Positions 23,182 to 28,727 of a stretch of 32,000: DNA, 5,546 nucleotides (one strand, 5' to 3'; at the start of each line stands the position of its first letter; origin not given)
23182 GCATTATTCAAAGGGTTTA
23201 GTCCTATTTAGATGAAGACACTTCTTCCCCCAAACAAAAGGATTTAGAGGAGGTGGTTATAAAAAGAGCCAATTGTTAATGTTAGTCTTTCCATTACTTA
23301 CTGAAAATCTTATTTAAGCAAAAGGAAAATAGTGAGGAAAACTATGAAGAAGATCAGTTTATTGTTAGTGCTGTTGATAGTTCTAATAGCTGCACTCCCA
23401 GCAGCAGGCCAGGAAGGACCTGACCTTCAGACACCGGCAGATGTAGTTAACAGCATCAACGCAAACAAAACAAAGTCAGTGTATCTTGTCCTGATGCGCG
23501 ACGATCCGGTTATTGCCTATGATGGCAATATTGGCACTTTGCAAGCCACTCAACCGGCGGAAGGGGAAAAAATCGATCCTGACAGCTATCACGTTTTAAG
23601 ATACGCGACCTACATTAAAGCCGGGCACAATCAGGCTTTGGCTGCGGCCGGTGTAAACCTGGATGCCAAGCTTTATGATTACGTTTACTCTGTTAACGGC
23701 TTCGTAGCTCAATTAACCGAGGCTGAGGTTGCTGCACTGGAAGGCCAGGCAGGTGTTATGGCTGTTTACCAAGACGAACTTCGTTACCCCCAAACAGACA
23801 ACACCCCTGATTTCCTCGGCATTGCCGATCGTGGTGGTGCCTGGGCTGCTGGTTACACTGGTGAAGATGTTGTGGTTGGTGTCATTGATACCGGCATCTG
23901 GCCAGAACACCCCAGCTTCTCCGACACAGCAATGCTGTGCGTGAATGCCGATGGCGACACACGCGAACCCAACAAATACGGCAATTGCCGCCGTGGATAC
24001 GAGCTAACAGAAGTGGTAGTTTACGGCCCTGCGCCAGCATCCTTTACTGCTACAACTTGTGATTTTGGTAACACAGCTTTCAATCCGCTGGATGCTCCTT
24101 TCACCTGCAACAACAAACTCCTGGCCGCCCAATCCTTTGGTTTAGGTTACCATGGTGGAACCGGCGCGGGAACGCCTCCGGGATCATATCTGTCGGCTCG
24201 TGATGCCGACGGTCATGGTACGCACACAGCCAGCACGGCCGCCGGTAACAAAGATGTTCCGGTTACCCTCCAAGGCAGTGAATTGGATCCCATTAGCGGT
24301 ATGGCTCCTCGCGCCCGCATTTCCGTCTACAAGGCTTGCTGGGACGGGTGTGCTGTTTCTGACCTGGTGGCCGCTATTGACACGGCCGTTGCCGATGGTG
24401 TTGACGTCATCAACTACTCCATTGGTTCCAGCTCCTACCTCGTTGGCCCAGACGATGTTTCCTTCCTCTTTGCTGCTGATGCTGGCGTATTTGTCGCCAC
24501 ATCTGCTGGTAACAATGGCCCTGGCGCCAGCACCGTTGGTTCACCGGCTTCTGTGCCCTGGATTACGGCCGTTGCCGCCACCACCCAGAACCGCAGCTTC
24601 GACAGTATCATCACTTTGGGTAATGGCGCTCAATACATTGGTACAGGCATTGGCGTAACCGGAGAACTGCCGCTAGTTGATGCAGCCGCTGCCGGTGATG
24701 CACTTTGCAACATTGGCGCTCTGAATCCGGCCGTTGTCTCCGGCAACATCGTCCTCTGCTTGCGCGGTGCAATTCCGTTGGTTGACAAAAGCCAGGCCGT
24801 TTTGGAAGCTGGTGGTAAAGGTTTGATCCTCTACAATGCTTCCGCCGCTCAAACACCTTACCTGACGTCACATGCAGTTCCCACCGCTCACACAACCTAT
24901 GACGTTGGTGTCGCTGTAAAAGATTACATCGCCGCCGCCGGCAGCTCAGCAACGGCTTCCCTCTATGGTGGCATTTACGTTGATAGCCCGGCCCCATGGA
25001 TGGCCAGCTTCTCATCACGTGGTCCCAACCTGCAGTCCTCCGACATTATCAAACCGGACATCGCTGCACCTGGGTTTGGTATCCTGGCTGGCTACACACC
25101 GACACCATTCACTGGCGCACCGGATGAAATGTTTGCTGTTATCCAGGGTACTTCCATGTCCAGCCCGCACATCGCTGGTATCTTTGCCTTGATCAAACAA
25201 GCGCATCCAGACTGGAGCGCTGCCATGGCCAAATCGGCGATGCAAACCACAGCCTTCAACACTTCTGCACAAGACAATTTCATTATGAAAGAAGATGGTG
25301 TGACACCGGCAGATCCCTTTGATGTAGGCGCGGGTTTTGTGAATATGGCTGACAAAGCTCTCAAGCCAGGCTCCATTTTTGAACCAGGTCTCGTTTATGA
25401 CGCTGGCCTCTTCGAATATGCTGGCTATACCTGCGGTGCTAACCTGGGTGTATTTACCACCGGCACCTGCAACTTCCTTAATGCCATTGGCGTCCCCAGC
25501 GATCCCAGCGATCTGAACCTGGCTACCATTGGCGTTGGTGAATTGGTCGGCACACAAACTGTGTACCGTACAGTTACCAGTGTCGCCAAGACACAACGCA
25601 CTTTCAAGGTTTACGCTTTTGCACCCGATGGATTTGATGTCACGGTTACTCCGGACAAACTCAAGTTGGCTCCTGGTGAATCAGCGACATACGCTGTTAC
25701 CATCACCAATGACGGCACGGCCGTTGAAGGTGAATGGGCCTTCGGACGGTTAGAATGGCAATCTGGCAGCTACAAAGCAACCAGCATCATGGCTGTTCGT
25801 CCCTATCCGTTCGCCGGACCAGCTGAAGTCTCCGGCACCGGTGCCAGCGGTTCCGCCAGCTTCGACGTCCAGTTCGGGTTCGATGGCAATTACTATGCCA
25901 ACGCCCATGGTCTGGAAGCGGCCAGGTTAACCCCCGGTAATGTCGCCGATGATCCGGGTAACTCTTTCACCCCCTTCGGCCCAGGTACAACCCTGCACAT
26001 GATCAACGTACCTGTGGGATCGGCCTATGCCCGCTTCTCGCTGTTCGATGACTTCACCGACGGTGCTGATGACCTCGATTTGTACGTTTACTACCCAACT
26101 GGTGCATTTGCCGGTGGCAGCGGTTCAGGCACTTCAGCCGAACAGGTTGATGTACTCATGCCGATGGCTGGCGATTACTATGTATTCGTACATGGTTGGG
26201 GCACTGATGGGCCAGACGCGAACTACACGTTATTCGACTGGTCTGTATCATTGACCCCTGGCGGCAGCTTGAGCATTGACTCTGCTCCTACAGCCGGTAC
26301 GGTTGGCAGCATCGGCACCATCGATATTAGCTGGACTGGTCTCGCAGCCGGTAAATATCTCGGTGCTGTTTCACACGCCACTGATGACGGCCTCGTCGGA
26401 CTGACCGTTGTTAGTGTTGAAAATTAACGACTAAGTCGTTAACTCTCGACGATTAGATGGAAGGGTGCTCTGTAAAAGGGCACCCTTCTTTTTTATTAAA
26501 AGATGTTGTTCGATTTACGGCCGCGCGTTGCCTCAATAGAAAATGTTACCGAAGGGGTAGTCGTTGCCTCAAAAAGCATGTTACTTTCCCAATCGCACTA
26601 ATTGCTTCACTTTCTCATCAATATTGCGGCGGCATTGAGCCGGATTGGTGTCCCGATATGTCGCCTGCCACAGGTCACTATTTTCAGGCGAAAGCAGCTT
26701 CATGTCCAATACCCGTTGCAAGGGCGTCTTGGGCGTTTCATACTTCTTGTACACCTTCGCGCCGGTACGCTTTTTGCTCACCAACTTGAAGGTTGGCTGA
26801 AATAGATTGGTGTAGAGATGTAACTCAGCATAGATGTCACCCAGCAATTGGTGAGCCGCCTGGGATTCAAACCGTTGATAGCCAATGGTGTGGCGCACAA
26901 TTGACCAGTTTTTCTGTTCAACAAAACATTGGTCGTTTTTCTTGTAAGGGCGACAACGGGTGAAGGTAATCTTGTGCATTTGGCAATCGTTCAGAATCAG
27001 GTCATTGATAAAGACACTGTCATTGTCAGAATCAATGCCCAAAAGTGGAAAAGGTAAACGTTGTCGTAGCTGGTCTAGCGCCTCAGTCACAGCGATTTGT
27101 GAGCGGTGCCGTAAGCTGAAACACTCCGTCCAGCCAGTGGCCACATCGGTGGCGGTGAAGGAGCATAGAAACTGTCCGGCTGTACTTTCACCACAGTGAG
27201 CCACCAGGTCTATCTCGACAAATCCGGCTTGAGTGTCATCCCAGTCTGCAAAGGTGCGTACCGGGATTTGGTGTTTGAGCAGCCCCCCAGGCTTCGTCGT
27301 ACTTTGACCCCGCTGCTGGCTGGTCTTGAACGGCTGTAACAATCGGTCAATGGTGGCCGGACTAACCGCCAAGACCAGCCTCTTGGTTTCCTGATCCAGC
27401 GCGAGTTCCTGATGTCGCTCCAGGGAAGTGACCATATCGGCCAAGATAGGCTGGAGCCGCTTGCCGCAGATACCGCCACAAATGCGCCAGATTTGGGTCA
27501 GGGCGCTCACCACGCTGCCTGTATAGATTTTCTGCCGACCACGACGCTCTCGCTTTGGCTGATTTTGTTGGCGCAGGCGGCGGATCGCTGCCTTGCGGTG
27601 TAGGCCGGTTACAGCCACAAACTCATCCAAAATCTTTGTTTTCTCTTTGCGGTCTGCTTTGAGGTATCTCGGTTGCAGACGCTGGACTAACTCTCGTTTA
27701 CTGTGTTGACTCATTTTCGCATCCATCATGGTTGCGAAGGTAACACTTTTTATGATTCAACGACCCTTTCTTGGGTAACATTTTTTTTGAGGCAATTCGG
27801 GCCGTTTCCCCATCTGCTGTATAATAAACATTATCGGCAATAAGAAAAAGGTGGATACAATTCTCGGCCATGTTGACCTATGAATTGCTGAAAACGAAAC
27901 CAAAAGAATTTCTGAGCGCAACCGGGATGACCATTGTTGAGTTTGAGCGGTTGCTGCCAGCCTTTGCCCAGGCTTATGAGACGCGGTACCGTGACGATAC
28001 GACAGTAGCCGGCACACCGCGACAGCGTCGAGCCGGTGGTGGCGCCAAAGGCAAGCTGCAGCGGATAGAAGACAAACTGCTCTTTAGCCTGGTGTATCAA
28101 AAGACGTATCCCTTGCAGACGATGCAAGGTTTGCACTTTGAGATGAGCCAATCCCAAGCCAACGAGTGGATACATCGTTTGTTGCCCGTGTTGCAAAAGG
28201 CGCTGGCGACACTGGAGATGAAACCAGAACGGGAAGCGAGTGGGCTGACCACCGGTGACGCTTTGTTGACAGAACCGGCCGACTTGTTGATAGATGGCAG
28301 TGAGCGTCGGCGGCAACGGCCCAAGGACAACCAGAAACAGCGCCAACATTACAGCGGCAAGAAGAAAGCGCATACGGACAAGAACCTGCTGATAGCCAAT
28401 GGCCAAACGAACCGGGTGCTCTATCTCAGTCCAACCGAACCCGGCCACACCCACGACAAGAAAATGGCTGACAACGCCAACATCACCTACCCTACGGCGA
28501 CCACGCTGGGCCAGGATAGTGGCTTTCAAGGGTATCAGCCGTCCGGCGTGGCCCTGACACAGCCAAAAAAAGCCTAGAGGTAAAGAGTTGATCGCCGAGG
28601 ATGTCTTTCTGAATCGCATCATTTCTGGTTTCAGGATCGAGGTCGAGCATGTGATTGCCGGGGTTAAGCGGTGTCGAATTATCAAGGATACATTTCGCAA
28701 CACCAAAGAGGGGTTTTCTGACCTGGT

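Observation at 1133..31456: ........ behaves as a highly iterated palindrome: 47 exact copies in 32 kb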

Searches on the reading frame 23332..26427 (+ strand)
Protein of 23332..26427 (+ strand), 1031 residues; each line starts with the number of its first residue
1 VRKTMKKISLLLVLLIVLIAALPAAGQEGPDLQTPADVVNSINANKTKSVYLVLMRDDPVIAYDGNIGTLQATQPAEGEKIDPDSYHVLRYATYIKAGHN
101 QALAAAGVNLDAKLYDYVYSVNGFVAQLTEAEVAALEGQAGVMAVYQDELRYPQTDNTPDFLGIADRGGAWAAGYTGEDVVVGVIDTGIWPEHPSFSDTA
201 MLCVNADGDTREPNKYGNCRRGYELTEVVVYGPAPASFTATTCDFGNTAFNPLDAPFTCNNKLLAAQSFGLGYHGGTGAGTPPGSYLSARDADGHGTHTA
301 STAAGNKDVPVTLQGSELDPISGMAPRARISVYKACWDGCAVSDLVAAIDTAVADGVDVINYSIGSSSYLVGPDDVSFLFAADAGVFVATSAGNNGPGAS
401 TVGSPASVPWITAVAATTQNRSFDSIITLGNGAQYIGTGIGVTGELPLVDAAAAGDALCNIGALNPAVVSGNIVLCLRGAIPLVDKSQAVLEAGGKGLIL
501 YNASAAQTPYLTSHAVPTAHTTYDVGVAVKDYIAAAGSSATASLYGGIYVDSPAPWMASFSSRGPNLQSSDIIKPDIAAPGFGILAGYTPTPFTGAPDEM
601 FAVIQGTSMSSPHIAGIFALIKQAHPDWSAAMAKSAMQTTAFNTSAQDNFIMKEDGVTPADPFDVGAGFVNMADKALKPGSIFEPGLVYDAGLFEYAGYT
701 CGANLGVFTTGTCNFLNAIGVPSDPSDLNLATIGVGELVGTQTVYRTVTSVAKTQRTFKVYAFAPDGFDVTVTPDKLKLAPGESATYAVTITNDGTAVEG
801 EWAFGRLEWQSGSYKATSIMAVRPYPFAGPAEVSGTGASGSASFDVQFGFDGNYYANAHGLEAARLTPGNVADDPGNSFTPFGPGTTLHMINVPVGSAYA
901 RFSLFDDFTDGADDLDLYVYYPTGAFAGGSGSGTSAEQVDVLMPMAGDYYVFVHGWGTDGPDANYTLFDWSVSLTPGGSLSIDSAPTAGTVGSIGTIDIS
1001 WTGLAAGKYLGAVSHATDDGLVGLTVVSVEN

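Call 38: search_protein_families(library=pfam, proteins=[window:23332-26427:+], max_evalue=0.001)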
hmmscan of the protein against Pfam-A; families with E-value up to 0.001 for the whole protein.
window:23332-26427:+ (1031 aa): 5 families
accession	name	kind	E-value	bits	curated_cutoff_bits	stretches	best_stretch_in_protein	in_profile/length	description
PF00082.27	Peptidase_S8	-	1.5e-50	172.6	21.8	1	177-649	1-274/288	Subtilase family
PF17766.7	fn3_6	-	9.7e-20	71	26.4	1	727-822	1-99/99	Fibronectin type-III domain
PF02225.27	PA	-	1.4e-09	38.3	23.9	1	447-527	4-93/95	PA domain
PF05922.21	Inhibitor_I9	-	2.7e-07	31.6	21.2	1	102-151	30-79/82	Peptidase inhibitor I9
PF04151.21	PPC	-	0.00098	20.4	25.9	0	909-954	19-69/70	Bacterial pre-peptidase C-terminal domain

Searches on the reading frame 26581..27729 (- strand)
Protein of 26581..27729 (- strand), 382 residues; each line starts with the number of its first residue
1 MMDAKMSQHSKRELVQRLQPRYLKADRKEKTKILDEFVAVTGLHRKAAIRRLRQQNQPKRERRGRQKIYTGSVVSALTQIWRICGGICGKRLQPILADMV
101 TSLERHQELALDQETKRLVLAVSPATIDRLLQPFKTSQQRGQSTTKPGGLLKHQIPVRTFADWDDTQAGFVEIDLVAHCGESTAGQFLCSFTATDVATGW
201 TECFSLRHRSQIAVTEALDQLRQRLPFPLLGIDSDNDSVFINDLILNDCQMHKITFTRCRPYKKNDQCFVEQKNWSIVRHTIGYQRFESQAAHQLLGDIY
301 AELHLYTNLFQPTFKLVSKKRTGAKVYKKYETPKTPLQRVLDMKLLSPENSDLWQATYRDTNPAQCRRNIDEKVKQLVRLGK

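Call 38: search_protein_families(library=pfam, proteins=[window:26581-27729:-], max_evalue=0.001)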
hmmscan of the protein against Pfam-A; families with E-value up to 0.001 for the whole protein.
window:26581-27729:- (382 aa): 1 family
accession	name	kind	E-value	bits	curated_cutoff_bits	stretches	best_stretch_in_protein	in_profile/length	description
PF00665.32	rve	-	1.2e-07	32.4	32.6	1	171-263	8-101/102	Integrase core domain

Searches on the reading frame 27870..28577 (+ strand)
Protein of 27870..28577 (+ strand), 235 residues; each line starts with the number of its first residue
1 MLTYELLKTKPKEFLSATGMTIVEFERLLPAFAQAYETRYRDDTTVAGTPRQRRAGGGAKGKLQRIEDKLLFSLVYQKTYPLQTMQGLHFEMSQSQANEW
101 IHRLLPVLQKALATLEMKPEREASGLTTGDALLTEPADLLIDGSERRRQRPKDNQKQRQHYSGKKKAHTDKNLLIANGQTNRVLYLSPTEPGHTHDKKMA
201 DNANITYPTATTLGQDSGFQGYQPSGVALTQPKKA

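Call 38: search_protein_families(library=pfam, proteins=[window:27870-28577:+], max_evalue=0.001)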
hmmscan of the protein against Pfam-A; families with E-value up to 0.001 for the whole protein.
window:27870-28577:+ (235 aa): 2 families
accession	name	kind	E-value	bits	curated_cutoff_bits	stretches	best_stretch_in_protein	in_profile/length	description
PF13613.12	HTH_Tnp_4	-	2.4e-09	37.1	27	1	62-112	2-51/53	Helix-turn-helix of DDE superfamily endonuclease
PF13359.12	DDE_Tnp_4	-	7e-09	35.9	24.8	1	141-206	1-65/158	DDE superfamily endonuclease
